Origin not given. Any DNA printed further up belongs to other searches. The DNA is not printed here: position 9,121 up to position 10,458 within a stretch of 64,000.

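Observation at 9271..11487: GH57 glycoside-hydrolase domain fused to a kinase-like domain, inside a glgA-containing gene string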

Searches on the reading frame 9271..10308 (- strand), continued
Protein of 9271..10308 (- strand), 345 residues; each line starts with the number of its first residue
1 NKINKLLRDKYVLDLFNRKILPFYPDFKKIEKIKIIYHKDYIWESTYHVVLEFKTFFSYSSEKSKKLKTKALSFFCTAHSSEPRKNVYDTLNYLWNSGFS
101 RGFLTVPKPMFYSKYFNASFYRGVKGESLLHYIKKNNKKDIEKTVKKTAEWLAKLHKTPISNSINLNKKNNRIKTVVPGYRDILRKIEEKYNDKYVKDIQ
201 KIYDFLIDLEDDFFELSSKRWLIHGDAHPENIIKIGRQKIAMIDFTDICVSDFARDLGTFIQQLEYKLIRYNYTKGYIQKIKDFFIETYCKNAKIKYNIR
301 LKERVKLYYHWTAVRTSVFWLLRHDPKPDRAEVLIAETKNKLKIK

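Call 68: search_protein_families(library=ncbifam, proteins=[L089:3774-4586:+, L090:2112-3149:+, L090:3154-4188:+, L089:4612-5478:+], max_evalue=0.01)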
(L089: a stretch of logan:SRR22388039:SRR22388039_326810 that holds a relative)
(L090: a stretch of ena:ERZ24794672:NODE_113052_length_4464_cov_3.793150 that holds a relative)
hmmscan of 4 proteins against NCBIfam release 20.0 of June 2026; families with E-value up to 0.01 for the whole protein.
L089:3774-4586:+ (270 aa): 7 families
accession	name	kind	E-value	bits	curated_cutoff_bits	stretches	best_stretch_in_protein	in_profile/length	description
NF008377.0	PRK11172.1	equivalog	1.4e-67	227.7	327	1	10-264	2-260/267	2,5-didehydrogluconate reductase DkgB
NF008598.0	PRK11565.1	equivalog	6.4e-60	202.6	425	1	8-260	12-266/275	2,5-didehydrogluconate reductase DkgA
NF007695.0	PRK10376.1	subfamily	9e-24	84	280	1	11-255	17-287/290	oxidoreductase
NF049922.1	MethglyxlRedYdjG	equivalog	3.9e-23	82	550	1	74-188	105-223/326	NADH-dependent methylglyoxal reductase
TIGR01293.1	Kv_beta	subfamily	2.1e-13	50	365.4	1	4-174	6-187/319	voltage-dependent potassium channel subunit beta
NF007912.0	PRK10625.1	equivalog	2.5e-12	46.8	415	1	78-139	105-183/346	NADP(H)-dependent aldo-keto reductase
NF007388.0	PRK09912.1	subfamily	3e-07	29.6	448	1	87-185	120-225/346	L-glyceraldehyde 3-phosphate reductase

L090:2112-3149:+ (345 aa): 2 families
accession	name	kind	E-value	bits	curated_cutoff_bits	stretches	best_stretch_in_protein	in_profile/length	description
NF033068.1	APH_3p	equivalog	5.6e-06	26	205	1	203-262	165-220/255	APH(3') family aminoglycoside O-phosphotransferase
NF045698.1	MurGlcNAcKinAmgK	equivalog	0.0041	16.4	500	1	212-264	215-267/360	N-acetylmuramate/N-acetylglucosamine kinase AmgK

L090:3154-4188:+ (344 aa): 5 families
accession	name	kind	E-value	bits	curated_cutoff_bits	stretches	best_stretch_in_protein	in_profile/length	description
NF033068.1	APH_3p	equivalog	1.9e-05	24.3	205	1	196-296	158-247/255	APH(3') family aminoglycoside O-phosphotransferase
NF038057.1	macrolide_MphL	exception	0.0006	19.1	612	1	145-254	123-230/298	macrolide 2'-phosphotransferase MphL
NF008738.0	PRK11768.1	equivalog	0.001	18.5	194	1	171-244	160-223/327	serine/threonine protein kinase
NF032896.1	APH_3pp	equivalog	0.0047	16.5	325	1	204-313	157-253/254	APH(3'') family aminoglycoside O-phosphotransferase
NF038156.1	lant_syn_V_LxmK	equivalog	0.0088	15.2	315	0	205-258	183-232/347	class V lanthionine synthetase subunit LxmK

L089:4612-5478:+ (288 aa): 16 families
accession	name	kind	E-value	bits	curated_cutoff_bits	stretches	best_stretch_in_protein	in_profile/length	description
NF041577.1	nside_bi_sphtase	equivalog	4.2e-42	144.2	400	1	4-261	3-252/276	3',5'-nucleoside bisphosphate phosphatase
NF047791.1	RNaseRnm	equivalog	5.3e-29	101.3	375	1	5-260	3-251/275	RNase RNM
NF041661.1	Cycl_ph_dihydrol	equivalog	1e-22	80.7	500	1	6-262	1-247/259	phosphoribosyl 1,2-cyclic phosphate 1,2-diphosphodiesterase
NF038032.1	CehA_McbA_metalo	domain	4e-14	52.8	80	2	5-85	5-82/315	CehA/McbA family metallohydrolase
NF045780.1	TrlF_fam_ATP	equivalog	1.3e-08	34.1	350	1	6-99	9-115/944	TrlF family AAA-like ATPase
NF004226.0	PRK05673.1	equivalog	6.8e-08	30.9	1002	1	5-71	7-75/1146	DNA polymerase III subunit alpha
TIGR00594.1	polc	superfamily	9e-08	30.6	434.35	1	5-70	2-69/1022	DNA polymerase III subunit alpha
NF005298.0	PRK06826.1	equivalog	4.9e-06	24.5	1260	1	3-71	4-74/1151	DNA polymerase III subunit alpha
TIGR01405.1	polC_Gram_pos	equivalog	0.00012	20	1043.45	1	2-68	102-170/1211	DNA polymerase III subunit alpha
NF004225.0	PRK05672.1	subfamily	0.00024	19.3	939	1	5-78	7-85/1047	error-prone DNA polymerase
NF004981.0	PRK06361.1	equivalog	0.00034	20.1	117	1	5-66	2-71/217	histidinol phosphate phosphatase domain-containing protein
NF001688.0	PRK00448.1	equivalog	0.00047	17.8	873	1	2-72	336-408/1445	PolC-type DNA polymerase III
NF005516.0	PRK07135.1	equivalog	0.00053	18.3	1084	1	1-74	1-76/974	DNA polymerase III DnaE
NF004550.0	PRK05898.1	equivalog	0.0011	17.2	1182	1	5-75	3-75/971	DNA polymerase III subunit alpha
NF007079.0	PRK09532.1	equivalog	0.0015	16.8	1525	1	5-68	4-69/876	DNA polymerase III subunit alpha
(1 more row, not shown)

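Call 70: search_protein_families(library=pfam, proteins=[L050:232-1305:-, L074:8673-9863:+, L049:5969-6991:+, L068:1113-2030:-, L076:5413-6012:+], max_evalue=0.001)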
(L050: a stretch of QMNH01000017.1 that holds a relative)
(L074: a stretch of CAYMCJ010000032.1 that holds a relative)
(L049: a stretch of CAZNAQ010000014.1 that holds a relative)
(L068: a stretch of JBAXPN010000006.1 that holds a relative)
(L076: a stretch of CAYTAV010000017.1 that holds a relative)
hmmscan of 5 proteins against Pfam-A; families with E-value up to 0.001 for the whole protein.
L050:232-1305:- (357 aa): 2 families
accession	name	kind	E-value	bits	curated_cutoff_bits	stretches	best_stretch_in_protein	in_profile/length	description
PF10432.14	bact-PGI_C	-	2e-31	109.4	24.5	1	207-356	2-151/151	Bacterial phospho-glucose isomerase C-terminal SIS domain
PF01380.27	SIS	-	3.2e-05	24.2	25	1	85-128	47-90/131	SIS domain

L074:8673-9863:+ (396 aa): 2 families
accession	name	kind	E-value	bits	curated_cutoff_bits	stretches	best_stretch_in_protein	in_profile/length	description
PF12899.13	Glyco_hydro_100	-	1e-19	71.1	23.6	2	251-390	292-432/435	Alkaline and neutral invertase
PF06202.20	GDE_C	-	8.8e-16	58.2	21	1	26-382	6-364/367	Amylo-alpha-1,6-glucosidase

L049:5969-6991:+ (340 aa): 5 families
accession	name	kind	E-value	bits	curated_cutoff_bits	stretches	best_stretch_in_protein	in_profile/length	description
PF00534.26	Glycos_transf_1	-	2.8e-27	95.8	26.4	1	163-307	10-159/172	Glycosyl transferases group 1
PF13692.12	Glyco_trans_1_4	-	1.9e-25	90.2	27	1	170-303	3-139/142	Glycosyl transferases group 1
PF13524.12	Glyco_trans_1_2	-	1.6e-09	38.3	25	1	189-309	8-116/144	Glycosyl transferase-like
PF13439.12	Glyco_transf_4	-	2.2e-07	31.5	28.5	1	19-96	2-84/170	Glycosyltransferase Family 4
PF13579.12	Glyco_trans_4_4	-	1.5e-06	29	29.7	1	19-103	1-89/158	Glycosyl transferase 4-like domain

L068:1113-2030:- (305 aa): 1 family
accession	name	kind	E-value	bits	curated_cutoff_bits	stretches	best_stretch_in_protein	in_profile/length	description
PF01380.27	SIS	-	3.7e-06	27.2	25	1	84-144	57-121/131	SIS domain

L076:5413-6012:+ (199 aa): 4 families
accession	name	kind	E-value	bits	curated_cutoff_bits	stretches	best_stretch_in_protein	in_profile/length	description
PF13489.12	Methyltransf_23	-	5.6e-11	42.9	27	1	29-124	15-110/164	Methyltransferase domain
PF08241.18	Methyltransf_11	-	4.8e-06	27.6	21.2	1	41-110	1-74/95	Methyltransferase domain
PF08242.18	Methyltransf_12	-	7e-06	27.1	30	1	41-119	1-88/98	Methyltransferase domain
PF13649.12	Methyltransf_25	-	9.9e-05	23.4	27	1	40-119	1-89/97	Methyltransferase domain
